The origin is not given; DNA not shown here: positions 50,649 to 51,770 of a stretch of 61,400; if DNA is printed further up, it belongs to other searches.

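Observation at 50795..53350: Uncharacterised three-gene nuclease cassette (PD-(D/E)xK + Cys/His-cluster HEPN-like + HEPN-like) at the distal end of the island: candidate novel defence or abortive-infection system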

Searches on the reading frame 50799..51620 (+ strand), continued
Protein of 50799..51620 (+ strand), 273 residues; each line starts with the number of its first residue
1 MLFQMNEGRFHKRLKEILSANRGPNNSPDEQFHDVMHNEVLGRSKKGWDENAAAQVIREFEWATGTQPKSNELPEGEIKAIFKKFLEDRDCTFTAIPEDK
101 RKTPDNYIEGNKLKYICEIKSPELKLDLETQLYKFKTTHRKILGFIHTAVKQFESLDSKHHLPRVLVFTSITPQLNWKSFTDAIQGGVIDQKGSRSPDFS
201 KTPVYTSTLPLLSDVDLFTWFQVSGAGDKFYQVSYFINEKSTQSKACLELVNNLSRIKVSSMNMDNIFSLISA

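Call 77: find_encoding_contigs(protein=P0128, flank=7000, max_places=2)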
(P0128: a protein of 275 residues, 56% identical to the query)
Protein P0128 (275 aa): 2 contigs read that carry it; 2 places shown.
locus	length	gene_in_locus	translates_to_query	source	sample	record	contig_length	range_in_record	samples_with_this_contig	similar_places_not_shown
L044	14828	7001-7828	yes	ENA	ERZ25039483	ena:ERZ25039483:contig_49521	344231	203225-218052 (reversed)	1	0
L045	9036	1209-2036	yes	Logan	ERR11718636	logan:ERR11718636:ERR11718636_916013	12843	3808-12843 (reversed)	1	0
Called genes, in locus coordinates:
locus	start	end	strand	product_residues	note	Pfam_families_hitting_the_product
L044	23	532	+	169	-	-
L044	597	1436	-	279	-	PF00535:Glycos_transf_2, PF10111:Glyco_tranf_2_2 (weak), PF13641:Glyco_tranf_2_3, PF13632:Glyco_trans_2_3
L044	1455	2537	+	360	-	PF02449:Glyco_hydro_42 (faint)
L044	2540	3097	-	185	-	PF13671:AAA_33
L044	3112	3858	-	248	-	PF05175:MTS (weak), PF01209:Ubie_methyltran, PF13489:Methyltransf_23, PF13847:Methyltransf_31, PF08241:Methyltransf_11, PF08242:Methyltransf_12, PF13649:Methyltransf_25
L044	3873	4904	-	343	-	-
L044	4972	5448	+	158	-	PF01668:SmpB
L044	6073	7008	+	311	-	PF14022:DUF4238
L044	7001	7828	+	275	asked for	-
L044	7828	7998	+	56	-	-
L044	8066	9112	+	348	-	PF08442:ATP-grasp_2, PF24948:Citrate_synth_N, PF00549:Ligase_CoA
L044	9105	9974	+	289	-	PF02629:CoA_binding, PF13380:CoA_binding_2, PF13607:Succ_CoA_lig, PF00549:Ligase_CoA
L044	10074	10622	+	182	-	-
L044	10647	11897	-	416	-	PF00202:Aminotran_3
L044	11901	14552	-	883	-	PF00668:Condensation, PF00550:PP-binding, PF00668:Condensation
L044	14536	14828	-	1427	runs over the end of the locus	PF00668:Condensation, PF00501:AMP-binding, PF13193:AMP-binding_C, PF00550:PP-binding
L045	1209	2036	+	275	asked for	-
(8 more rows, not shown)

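Call 78: find_encoding_contigs(protein=P0154, flank=7000, max_places=2)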
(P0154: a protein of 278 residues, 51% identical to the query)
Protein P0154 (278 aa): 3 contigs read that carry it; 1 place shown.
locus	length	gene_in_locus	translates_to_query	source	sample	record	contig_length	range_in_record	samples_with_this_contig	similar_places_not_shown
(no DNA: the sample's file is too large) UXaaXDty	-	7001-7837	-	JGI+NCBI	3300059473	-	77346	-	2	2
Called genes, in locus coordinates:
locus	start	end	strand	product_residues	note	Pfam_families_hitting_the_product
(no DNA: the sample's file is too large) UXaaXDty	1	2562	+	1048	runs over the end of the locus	PF04313:HSDR_N, PF04851:ResIII, PF18766:SWI2_SNF2, PF22679:T1R_D3-like, PF11867:T1RH-like_C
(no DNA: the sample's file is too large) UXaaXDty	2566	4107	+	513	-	PF00078:RVT_1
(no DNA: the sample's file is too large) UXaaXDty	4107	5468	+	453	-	PF11074:DUF2779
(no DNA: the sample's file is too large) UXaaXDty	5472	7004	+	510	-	-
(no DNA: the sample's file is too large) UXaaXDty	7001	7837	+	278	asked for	-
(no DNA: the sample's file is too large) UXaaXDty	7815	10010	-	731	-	PF00239:Resolvase, PF07508:Recombinase, PF13408:Zn_ribbon_recom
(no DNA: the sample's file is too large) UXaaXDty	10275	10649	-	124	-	-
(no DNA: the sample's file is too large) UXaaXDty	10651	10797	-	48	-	-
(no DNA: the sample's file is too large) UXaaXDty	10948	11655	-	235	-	-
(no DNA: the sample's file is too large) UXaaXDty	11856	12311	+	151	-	-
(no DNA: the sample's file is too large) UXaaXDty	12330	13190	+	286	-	-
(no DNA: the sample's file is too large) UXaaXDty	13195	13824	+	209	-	-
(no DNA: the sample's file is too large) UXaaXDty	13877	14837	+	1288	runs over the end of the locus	PF13245:AAA_19 (faint), PF13604:AAA_30 (faint), PF13086:AAA_11 (weak), PF13087:AAA_12, PF18741:MTES_1575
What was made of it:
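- HsdR plus a reverse transcriptase (call 78).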

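Call 79: find_encoding_contigs(protein=P0151, flank=7000, max_places=3)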
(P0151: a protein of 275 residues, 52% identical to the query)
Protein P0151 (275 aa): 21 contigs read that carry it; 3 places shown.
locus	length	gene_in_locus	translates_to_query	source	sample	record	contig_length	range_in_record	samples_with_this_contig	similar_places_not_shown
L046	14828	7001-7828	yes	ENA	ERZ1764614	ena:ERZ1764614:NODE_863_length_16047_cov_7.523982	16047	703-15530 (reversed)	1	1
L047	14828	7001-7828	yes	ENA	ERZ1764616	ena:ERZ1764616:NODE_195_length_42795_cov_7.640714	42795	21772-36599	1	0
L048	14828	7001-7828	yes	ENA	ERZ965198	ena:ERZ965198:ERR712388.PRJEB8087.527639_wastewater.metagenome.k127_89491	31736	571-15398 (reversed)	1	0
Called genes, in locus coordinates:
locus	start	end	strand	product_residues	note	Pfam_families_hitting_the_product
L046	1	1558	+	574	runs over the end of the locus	PF13354:Beta-lactamase2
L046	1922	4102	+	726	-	PF03235:GmrSD_N, PF07510:GmrSD_C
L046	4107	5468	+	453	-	PF11074:DUF2779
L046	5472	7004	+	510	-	-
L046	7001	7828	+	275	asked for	-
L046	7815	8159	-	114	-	-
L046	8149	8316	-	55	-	-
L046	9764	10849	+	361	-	PF00144:Beta-lactamase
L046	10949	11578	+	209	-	-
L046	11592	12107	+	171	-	PF07728:AAA_5 (weak), PF13238:AAA_18 (weak), PF13671:AAA_33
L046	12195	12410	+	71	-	-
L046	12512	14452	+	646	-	-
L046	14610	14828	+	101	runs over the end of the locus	PF00076:RRM_1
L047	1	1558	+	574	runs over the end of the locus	PF13354:Beta-lactamase2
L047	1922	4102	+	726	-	PF03235:GmrSD_N, PF07510:GmrSD_C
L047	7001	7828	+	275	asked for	-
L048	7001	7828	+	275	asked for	-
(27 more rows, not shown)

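Call 88: search_protein_families(library=pfam, proteins=[L046:5472-7004:+], max_evalue=0.05)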
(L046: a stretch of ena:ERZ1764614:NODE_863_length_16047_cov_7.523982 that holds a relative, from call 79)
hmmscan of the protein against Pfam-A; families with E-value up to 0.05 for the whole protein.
L046:5472-7004:+ (510 aa): 0 families

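Call 89: search_protein_families(library=padloc, proteins=[L046:5472-7004:+, L046:4107-5468:+, L044:6073-7008:+], max_evalue=0.001)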
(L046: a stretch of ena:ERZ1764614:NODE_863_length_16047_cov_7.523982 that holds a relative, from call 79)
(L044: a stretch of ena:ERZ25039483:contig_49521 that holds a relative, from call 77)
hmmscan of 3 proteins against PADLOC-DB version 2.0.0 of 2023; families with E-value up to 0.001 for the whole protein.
L046:5472-7004:+ (510 aa): 0 families

L046:4107-5468:+ (453 aa): 2 families
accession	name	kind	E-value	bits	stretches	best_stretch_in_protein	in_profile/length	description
PDLC01250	Cas4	-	9.4e-05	20.7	1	84-182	51-147/168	"CAS-I,CAS-II,CAS-III,CAS-IV,CAS-V,CAS-VI; acquisition_associated"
PDLC01611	Cas4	-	0.00058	18.2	1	100-182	56-135/158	"CAS-I,CAS-II,CAS-III,CAS-IV,CAS-V,CAS-VI; acquisition_associated"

L044:6073-7008:+ (311 aa): 1 family
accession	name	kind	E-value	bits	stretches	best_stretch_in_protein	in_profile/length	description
PDLC03000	DUF4238-Pers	-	2e-07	28.8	1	7-280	6-282/309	-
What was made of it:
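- A lies after DUF4238 (PADLOC 2e-7) or after DUF2779-510aa (calls 77-79, 89).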

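Call 94: find_related_loci(query=A3, collection=viral_contigs, flank=5000)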
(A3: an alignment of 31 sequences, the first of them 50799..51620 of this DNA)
Query A3 (273 aa) in viral_contigs; peptide patterns used: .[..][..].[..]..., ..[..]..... (x = any residue, [..] = any of these).
438 stretches matched a pattern, but none encodes a relative of the query by tblastn (E <= 1e-3).
